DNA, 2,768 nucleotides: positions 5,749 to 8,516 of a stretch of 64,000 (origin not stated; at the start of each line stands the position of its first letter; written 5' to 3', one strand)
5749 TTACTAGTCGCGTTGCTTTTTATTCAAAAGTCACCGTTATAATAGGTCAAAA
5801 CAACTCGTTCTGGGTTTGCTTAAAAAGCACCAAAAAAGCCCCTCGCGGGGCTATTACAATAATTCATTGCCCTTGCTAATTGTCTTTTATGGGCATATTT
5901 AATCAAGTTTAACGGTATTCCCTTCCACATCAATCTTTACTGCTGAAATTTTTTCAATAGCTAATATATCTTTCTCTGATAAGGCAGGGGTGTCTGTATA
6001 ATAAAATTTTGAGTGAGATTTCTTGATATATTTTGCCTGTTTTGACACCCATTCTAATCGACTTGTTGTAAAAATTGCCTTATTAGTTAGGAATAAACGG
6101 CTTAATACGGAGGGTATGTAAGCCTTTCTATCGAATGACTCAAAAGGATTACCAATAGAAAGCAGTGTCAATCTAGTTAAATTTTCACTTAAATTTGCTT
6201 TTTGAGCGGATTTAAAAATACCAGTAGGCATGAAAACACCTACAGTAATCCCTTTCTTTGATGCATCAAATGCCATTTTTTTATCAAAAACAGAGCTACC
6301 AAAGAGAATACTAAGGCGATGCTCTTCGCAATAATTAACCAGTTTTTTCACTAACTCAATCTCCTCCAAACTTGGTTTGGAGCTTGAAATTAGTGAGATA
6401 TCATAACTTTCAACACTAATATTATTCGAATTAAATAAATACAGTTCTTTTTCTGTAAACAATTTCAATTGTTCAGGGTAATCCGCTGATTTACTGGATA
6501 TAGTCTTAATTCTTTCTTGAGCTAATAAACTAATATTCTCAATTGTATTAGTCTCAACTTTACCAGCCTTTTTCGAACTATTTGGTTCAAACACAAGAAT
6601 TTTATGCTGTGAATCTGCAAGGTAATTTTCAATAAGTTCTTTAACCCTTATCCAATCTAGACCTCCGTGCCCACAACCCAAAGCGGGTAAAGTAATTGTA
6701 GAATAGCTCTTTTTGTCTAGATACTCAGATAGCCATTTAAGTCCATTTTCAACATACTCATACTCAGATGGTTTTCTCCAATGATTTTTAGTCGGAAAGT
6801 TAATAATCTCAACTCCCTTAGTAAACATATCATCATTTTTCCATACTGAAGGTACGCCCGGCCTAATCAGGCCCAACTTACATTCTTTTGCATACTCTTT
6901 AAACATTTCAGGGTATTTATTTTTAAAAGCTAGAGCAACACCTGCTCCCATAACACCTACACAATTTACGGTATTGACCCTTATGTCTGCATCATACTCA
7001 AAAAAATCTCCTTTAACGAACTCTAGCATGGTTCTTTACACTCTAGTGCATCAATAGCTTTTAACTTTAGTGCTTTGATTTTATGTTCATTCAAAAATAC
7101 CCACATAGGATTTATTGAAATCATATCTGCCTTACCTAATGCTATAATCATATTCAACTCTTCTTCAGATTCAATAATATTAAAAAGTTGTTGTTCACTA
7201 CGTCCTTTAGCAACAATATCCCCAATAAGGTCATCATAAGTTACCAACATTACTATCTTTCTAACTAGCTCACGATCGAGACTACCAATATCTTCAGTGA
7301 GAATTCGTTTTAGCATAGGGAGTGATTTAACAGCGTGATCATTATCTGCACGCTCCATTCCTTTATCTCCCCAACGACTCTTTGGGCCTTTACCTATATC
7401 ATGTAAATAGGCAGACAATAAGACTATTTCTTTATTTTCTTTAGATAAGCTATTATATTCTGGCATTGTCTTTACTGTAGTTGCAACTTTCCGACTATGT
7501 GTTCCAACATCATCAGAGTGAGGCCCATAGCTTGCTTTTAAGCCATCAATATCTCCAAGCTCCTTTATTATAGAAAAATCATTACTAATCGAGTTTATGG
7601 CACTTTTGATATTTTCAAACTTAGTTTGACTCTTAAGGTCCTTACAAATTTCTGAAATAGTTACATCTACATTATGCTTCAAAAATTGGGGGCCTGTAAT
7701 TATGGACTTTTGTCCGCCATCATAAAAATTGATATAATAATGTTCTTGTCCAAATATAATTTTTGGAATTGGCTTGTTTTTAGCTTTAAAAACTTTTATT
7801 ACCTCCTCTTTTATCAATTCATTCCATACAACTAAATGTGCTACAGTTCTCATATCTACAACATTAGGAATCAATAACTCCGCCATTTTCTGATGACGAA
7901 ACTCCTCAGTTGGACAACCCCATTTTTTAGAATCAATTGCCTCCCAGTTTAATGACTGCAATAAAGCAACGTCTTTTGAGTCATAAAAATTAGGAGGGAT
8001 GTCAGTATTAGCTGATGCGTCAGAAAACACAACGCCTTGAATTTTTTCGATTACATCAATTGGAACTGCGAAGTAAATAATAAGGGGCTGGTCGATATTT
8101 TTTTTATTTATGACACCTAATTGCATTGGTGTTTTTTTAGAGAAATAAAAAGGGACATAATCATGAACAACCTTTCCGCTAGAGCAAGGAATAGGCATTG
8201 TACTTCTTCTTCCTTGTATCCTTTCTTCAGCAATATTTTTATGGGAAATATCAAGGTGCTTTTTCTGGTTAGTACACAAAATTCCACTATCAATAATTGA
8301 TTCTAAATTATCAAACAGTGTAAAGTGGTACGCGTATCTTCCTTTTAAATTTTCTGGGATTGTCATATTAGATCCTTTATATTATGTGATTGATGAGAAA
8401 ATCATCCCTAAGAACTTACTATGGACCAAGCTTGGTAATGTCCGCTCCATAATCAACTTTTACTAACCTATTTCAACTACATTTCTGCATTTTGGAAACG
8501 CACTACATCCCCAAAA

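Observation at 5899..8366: DarTG toxin-antitoxin/defence module in which DarT carries a C-terminal HD phosphohydrolase domain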

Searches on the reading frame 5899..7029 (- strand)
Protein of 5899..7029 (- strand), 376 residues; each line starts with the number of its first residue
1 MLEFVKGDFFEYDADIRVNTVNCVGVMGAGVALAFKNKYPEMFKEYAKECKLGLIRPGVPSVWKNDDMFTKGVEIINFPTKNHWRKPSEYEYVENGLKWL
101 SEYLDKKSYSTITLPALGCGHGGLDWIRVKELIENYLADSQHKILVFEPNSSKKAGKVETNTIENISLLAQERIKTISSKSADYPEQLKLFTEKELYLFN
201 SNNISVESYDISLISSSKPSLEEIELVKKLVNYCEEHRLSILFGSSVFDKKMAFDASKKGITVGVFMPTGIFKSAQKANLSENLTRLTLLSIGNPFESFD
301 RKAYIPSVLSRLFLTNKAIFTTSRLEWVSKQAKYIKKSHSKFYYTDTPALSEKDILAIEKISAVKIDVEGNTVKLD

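Call 3: search_protein_families(library=pfam, proteins=[window:5899-7029:-], max_evalue=0.01)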
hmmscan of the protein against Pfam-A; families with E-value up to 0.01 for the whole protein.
window:5899-7029:- (376 aa): 2 families
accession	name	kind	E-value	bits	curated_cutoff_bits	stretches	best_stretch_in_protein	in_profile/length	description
PF01661.27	Macro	-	4.6e-17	62.5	22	1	18-132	1-117/118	Macro domain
PF02481.21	DNA_processg_A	-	9e-05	22.2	29.6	1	170-285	3-124/212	DNA recombination-mediator protein A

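Call 4: search_protein_families(library=padloc, proteins=[window:5899-7029:-], max_evalue=0.01)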
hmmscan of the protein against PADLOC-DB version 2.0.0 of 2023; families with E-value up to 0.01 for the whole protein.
window:5899-7029:- (376 aa): 2 families
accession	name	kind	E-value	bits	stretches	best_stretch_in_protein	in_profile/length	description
PDLC02990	DarG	-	9.5e-60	200.8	1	1-199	1-192/329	-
PDLC03961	ShosA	-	2.4e-05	21.7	1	133-243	39-150/303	-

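Call 5: search_protein_families(library=ncbifam, proteins=[window:5899-7029:-], max_evalue=0.01)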
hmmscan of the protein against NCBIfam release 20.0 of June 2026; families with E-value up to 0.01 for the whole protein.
window:5899-7029:- (376 aa): 4 families
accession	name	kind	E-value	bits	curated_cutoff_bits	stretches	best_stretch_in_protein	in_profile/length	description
NF048014.1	antitoxin_DarG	equivalog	9.3e-76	255.3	250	1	2-339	1-309/338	type II toxin-antitoxin system antitoxin DNA ADP-ribosyl glycohydrolase DarG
NF001666.0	PRK00431.2-2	equivalog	4e-09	36.6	246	1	2-125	3-122/164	ADP-ribose-binding protein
TIGR00732.1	dprA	equivalog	0.00066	18.9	191.15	1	168-271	3-108/220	DNA-processing protein DprA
NF001665.0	PRK00431.2-1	equivalog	0.0095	15.5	315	0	3-59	11-69/177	ADP-ribose-binding protein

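Call 53: search_solved_structures(query=window:5902-7029:-, max_evalue=0.1, show_alignments=2)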
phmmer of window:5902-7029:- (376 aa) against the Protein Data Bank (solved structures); distinct sequences matched with E-value up to 0.1: 18.
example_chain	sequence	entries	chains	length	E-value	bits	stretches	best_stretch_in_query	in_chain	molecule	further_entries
5m31_A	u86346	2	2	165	5.5e-32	114.3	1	1-154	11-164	Appr-1-p processing domain protein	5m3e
5m3i_A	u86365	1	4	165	1.2e-31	113.1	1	1-135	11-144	RNase III inhibitor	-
7omu_AAA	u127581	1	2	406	4.8e-20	75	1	2-149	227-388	Macro domain-containing protein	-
4j5r_A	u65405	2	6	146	8.4e-07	31.4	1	3-147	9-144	O-acetyl-ADP-ribose deacetylase 1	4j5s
4j5q_A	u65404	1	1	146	8.4e-07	31.4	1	3-147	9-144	O-acetyl-ADP-ribose deacetylase 1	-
2eee_A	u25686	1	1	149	9e-07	31.3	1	3-147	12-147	Uncharacterized protein C6orf130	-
2l8r_A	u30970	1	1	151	9.5e-07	31.3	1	3-147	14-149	Uncharacterized protein C6orf130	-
2lgr_A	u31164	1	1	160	1.2e-06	31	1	3-147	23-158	Uncharacterized protein C6orf130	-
6lft_A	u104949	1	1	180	0.00039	22.7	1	3-111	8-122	ADP-ribose 1''-phosphate phosphatase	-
6lfu_A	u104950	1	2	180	0.00039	22.6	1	3-111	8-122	ADP-ribose 1''-phosphate phosphatase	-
6lfq_A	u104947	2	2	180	0.00074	21.7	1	3-111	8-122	ADP-ribose 1''-phosphate phosphatase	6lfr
2dx6_A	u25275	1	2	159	0.00098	21.3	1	3-129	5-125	Hypothetical protein TTHA0132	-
6lfs_A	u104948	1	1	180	0.0017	20.6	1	3-111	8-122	ADP-ribose 1''-phosphate phosphatase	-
4etk_A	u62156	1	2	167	0.017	17.3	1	3-137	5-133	De novo designed serine hydrolase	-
4etj_A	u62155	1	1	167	0.025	16.7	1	3-128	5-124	Serine hydrolase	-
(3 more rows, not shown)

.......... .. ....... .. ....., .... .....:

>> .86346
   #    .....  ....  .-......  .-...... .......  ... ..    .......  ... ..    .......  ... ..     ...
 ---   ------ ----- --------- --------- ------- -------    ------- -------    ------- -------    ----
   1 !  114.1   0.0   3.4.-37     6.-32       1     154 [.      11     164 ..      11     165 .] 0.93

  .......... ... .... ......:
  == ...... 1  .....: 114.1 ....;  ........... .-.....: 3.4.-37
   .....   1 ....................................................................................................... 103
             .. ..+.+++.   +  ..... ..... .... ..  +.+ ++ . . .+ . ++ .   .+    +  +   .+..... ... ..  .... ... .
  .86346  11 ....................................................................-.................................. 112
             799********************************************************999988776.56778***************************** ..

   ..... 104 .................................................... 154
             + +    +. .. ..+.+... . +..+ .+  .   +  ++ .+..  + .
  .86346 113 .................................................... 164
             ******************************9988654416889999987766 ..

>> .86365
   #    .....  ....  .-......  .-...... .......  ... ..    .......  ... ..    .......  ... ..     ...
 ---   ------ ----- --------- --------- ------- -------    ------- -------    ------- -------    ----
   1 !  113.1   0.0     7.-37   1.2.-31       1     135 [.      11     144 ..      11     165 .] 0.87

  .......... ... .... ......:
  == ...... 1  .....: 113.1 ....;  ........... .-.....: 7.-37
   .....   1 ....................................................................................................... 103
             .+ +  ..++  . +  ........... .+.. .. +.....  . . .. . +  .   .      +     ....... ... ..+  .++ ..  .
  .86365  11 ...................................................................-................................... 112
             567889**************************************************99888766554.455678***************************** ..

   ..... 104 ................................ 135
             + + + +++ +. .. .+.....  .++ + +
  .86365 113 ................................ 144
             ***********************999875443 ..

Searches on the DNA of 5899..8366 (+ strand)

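Call 43: search_dna_similar(query=window:5899-8366:+, collection=plasmids, mode=distant, max_rows=10)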
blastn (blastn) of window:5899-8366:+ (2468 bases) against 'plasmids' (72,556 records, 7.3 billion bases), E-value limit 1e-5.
Records with a match: 1; places in all: 1; records where one place covers at least 80% of the query: 0.
Best place of each record, by identity: 60-80% 1.
By first word of the organism name: Klebsiella 1.
By predicted mobility (MOB-suite, as given by PLSDB): mobilizable 1.
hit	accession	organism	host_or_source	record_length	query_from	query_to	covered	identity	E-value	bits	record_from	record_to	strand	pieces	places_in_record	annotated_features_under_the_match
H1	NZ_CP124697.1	Klebsiella pneumoniae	Homo sapiens,Sputum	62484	726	1127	16%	70.9%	6e-46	195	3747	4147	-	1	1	macro domain-containing protein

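Call 72: search_dna_similar(query=L004:9995-12462:+, collection=ecoli_genomes, mode=distant, max_rows=8)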
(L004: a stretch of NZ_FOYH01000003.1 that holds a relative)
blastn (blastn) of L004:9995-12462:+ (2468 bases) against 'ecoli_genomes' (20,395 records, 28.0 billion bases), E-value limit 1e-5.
Records with a match: 11; places in all: 11; records where one place covers at least 80% of the query: 0.
Genomes with a match: 11 of 5426; with a place that covers at least 80% of the query: 0. Places per genome that has any: lowest 1, median 1, highest 1. On chromosomes: 11 places; on plasmids: 0.
Best place of each record, by identity: 60-80% 11.
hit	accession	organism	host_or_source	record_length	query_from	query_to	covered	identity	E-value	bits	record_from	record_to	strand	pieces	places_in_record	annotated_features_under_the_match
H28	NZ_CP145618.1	Escherichia coli strain S1-SRB-02-B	Homo sapiens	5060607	1342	1735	16%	69.1%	7e-33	152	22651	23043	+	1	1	macro domain-containing protein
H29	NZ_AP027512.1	Escherichia coli strain LR-28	Homo sapiens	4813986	1342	1735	16%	69.1%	7e-33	152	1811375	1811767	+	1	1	macro domain-containing protein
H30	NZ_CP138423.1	Escherichia coli strain 30EVA1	Homo sapiens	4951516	1342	1735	16%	69.1%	7e-33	152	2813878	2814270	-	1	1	macro domain-containing protein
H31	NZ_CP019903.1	Escherichia coli strain MDR_56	Homo sapiens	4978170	1349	1735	16%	70.2%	1e-36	165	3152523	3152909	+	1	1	macro domain-containing protein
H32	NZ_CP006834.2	Escherichia coli APEC O2-211 strain APEC O2-211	Gallus gallus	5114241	1349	1735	16%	70.2%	1e-36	165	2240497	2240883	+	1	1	macro domain-containing protein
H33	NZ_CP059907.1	Escherichia coli strain 181.1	Turkey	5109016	1349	1735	16%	70.2%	1e-36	165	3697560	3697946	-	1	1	macro domain-containing protein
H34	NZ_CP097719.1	Escherichia coli strain MS1679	Chicken lung (Gallus gallus)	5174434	1349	1735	16%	70.2%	1e-36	165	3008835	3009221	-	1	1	macro domain-containing protein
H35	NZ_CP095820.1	Escherichia coli strain Jnd12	avian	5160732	1349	1735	16%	70.2%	1e-36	165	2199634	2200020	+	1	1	macro domain-containing protein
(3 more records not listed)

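Call 73: get_annotated_region(hit=H31, flank=5000)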
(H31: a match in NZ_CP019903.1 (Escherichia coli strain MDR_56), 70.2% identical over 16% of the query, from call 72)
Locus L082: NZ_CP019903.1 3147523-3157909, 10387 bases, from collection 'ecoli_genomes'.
description: Escherichia coli strain MDR_56 chromosome, complete genome
organism: Escherichia coli strain MDR_56 (NCBI taxid 562)
replicon: chromosome; assembly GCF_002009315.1
host: Homo sapiens; source: human; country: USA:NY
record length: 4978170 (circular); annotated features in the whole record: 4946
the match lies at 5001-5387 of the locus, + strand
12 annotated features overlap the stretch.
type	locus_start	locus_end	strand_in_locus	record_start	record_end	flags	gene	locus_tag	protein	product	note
CDS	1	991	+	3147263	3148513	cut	icd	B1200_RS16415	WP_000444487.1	NADP-dependent isocitrate dehydrogenase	-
CDS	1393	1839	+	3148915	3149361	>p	-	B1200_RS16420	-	DarT ssDNA thymidine ADP-ribosyltransferase family protein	incomplete; partial in the middle of a contig; missing C-terminus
CDS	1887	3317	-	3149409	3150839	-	-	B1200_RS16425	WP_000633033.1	IS4-like element IS50R family transposase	-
CDS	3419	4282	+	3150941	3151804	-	-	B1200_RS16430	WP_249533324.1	HD domain-containing protein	-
CDS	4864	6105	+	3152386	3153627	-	-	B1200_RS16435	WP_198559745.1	macro domain-containing protein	-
CDS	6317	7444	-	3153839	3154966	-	intE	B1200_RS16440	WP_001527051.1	site-specific integrase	-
CDS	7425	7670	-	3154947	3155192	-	xisE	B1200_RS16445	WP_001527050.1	excisionase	-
CDS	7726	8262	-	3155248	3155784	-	yfdR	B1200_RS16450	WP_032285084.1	HD domain-containing protein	-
CDS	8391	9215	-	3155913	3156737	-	yfdQ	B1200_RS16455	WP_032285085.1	YfdQ family protein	-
CDS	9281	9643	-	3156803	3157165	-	yfdP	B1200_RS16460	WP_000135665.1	protein YfdP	-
CDS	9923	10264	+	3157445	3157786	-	ymfI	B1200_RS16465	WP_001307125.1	protein YmfI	-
CDS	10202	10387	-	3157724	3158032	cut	-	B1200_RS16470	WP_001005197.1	hypothetical protein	-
